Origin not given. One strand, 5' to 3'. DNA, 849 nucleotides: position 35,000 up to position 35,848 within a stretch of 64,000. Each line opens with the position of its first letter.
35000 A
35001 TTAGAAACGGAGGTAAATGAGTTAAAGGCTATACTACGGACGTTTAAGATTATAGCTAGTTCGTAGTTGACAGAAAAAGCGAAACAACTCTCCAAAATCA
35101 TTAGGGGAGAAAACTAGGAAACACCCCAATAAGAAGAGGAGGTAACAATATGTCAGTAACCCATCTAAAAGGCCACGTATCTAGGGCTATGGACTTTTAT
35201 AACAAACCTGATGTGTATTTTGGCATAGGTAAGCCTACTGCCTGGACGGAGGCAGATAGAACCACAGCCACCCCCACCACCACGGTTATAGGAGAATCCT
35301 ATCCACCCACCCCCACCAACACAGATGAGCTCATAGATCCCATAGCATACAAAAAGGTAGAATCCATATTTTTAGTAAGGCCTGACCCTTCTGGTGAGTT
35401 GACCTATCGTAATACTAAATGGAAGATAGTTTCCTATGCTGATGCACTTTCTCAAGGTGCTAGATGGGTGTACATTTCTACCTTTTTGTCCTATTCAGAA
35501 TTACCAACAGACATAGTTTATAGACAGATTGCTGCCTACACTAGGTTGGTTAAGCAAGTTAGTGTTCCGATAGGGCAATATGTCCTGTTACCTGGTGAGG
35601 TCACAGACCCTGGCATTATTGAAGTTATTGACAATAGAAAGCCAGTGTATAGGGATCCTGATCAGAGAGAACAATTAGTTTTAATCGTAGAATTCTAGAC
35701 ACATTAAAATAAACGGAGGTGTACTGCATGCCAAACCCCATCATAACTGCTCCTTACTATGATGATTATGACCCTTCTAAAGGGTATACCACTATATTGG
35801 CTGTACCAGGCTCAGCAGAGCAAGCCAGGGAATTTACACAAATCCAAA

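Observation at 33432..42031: Two paralogous enzymatic tail fibres with a common N-terminal anchor and an identical 41-bp element at their stop codons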

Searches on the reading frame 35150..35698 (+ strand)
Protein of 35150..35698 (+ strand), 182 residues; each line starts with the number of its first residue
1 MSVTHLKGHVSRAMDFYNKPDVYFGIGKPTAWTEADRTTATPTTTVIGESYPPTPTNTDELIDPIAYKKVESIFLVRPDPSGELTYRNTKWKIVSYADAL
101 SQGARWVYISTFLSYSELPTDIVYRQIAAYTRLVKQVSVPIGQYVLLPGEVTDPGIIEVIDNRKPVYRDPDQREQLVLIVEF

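Call 10: search_protein_families(library=pfam, proteins=[window:35150-35698:+], max_evalue=0.01)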
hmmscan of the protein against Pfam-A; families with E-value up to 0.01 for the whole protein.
window:35150-35698:+ (182 aa): 1 family
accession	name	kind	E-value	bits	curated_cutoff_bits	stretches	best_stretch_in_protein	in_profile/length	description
PF25691.1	BW3TFN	-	1.4e-39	136.3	27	1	1-182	1-174/174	Baseplate wedge 3 tail fiber network component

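Call 11: search_protein_families(library=phrogs, proteins=[window:35150-35698:+], max_evalue=0.001)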
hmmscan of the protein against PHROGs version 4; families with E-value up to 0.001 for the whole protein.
window:35150-35698:+ (182 aa): 2 families
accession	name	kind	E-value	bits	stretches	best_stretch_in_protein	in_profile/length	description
phrog_1394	-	head and packaging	3.3e-40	138.9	1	1-182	1-173/173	virion structural protein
phrog_4411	-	head and packaging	4.8e-05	22.6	1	64-179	541-658/834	virion structural protein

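Call 24: find_encoding_contigs(protein=window:35150-35698:+, flank=10000, max_places=10)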
Protein window:35150-35698:+ (182 aa): 10 contigs read that carry it; 4 places shown.
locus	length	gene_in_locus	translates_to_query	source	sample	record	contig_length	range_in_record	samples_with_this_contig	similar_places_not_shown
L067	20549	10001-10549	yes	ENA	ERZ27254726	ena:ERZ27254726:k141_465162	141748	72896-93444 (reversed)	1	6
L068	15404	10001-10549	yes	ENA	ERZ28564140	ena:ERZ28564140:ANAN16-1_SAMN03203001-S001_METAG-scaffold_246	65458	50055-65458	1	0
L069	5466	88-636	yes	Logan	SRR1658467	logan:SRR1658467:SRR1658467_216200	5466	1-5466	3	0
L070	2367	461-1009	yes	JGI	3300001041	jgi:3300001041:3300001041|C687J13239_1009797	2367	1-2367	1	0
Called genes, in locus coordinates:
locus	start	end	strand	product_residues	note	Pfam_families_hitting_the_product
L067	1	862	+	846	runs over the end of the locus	-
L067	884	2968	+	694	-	PF00877:NLPC_P60, PF06725:3D (weak)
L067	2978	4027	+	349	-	-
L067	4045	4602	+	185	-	PF23980:Phage_tail_tube_init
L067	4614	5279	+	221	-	-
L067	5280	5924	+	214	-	PF10934:Sheath_initiator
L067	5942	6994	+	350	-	PF04865:Baseplate_J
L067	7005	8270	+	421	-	PF27728:UCP028438 (weak)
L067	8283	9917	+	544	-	PF13472:Lipase_GDSL_2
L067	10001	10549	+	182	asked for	PF25691:BW3TFN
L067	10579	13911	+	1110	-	PF16075:DUF4815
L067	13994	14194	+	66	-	-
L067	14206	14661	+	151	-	-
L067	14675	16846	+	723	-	-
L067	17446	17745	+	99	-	-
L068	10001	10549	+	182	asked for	PF25691:BW3TFN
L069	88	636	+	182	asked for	PF25691:BW3TFN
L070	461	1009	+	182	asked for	PF25691:BW3TFN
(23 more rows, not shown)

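Call 28: find_homologous_proteins(query=window:35150-35698:+, max_evalue=1e-20)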
Query window:35150-35698:+ (182 aa): 26 proteins with E <= 1e-20 among 50 candidates.
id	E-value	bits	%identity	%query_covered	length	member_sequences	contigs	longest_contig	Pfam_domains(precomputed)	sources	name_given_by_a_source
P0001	6.4e-117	405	100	100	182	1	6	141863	PF25691.2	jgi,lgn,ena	-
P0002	9.6e-70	252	63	100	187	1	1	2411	PF25691.2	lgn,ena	-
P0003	9.1e-69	249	62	100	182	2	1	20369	PF25691.2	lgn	-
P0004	3.5e-62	227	61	100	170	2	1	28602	PF25691.2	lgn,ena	-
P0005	5.5e-62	227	60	100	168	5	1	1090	PF25691.2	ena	-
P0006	3.7e-61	224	57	100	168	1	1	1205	PF25691.2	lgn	-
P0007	2.4e-60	221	54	100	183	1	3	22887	PF25691.2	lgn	-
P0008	2.5e-60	221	57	100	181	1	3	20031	PF25691.2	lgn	-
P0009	7.1e-58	213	57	100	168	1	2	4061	PF25691.2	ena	-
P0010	1.4e-57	212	55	100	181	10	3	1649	PF25691.2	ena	-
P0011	8.0e-57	210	53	100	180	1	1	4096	PF25691.2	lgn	-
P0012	1.6e-55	205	56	97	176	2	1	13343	PF25691.2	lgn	-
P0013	2.2e-55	205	54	100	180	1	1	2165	PF25691.2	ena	-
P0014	7.6e-54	200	55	100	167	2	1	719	PF25691.2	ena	-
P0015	1.5e-52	196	52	100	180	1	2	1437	PF25691.2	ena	-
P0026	6.1e-37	145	76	48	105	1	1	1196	PF25691.2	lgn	-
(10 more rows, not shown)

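Call 29: find_encoding_contigs(protein=P0003, flank=10000, max_places=3)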
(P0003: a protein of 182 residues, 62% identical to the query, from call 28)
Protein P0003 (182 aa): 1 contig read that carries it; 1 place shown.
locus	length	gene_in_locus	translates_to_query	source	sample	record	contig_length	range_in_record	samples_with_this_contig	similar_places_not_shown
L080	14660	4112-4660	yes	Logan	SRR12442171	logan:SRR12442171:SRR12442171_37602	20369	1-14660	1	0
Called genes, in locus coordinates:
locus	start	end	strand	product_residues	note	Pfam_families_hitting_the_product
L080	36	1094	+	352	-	PF04717:Phage_base_V, PF18946:Apex (weak)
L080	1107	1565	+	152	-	PF10934:Sheath_initiator, PF04965:GPW_gp25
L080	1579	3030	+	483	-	-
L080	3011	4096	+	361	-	-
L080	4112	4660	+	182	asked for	PF25691:BW3TFN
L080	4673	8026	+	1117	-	PF16075:DUF4815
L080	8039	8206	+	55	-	-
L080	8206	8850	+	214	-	-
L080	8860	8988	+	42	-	-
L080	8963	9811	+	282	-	PF01510:Amidase_2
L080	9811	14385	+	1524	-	PF09479:Flg_new (faint)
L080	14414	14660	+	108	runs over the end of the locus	-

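Call 30: find_encoding_contigs(protein=P0004, flank=10000, max_places=3)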
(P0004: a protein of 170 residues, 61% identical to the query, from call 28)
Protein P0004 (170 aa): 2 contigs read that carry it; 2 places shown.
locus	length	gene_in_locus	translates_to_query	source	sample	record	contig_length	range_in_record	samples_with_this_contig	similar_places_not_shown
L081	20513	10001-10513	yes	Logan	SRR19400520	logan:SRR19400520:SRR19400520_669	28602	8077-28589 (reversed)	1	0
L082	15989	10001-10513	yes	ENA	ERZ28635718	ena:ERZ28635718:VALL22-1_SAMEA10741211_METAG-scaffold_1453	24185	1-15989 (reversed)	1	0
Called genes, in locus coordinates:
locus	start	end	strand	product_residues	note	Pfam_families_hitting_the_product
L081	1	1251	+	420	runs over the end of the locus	?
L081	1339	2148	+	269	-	PF19266:CIS_tube (weak)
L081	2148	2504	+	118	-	-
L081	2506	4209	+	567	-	PF05257:CHAP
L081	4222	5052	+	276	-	PF04717:Phage_base_V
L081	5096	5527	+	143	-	PF04965:GPW_gp25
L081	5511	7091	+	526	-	-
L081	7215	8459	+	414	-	-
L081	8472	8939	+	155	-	-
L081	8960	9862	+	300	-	PF00657:Lipase_GDSL (weak), PF13472:Lipase_GDSL_2 (faint)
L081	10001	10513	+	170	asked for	PF25691:BW3TFN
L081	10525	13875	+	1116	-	PF16075:DUF4815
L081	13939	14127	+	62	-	-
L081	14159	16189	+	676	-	-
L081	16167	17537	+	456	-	-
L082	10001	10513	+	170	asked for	PF25691:BW3TFN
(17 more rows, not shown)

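Call 31: find_encoding_contigs(protein=P0008, flank=10000, max_places=3)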
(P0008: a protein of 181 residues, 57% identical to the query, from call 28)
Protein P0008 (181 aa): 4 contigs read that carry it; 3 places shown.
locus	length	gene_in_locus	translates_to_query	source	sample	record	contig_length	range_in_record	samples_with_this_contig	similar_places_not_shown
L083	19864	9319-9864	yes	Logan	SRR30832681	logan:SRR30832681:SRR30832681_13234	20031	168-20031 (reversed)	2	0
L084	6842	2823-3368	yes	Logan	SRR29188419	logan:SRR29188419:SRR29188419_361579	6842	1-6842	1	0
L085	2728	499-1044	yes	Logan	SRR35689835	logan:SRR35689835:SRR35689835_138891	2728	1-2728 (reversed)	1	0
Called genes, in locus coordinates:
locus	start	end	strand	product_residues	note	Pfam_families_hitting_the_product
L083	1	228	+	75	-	?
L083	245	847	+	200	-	-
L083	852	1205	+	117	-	-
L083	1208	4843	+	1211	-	-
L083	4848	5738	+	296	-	PF04717:Phage_base_V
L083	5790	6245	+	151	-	PF04965:GPW_gp25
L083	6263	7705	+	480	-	-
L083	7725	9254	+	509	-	-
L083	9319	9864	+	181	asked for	PF25691:BW3TFN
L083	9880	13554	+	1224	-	PF16075:DUF4815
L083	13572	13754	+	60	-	-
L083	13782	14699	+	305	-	-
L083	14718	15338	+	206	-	-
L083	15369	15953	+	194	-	-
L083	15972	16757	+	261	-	-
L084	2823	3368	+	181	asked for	PF25691:BW3TFN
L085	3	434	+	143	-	?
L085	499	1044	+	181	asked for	PF25691:BW3TFN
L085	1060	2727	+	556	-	?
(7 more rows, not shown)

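Call 92: find_encoding_contigs(protein=P0026, flank=3000, max_places=3)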
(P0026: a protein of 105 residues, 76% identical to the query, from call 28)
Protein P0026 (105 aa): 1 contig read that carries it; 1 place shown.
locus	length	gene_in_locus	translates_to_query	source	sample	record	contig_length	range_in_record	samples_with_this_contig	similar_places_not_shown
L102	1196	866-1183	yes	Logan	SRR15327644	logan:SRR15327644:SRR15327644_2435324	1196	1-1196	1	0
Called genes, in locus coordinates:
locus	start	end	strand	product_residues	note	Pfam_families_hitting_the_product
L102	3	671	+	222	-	?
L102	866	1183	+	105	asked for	PF25691:BW3TFN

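Call 93: find_encoding_contigs(protein=P0002, flank=3000, max_places=3)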
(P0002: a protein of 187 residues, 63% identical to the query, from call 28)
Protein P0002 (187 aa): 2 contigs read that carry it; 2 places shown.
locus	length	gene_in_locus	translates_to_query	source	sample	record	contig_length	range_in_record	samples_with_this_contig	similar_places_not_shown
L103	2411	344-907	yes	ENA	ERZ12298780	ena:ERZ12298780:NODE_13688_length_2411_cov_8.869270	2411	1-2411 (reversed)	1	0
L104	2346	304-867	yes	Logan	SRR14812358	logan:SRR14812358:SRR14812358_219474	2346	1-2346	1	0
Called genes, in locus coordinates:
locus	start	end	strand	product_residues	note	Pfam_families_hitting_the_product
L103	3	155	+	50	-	?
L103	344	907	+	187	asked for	PF25691:BW3TFN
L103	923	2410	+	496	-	?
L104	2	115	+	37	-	?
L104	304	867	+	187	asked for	PF25691:BW3TFN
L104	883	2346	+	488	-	?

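Call 100: search_protein_families(library=phrogs, proteins=[L103:3-155:+], max_evalue=0.1)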
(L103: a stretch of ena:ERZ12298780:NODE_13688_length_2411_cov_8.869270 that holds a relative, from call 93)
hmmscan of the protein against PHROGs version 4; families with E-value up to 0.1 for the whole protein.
L103:3-155:+ (50 aa): 1 family
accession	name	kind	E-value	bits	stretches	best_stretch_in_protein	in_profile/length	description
phrog_29872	-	unknown function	0.079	13.8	1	6-24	4-22/49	-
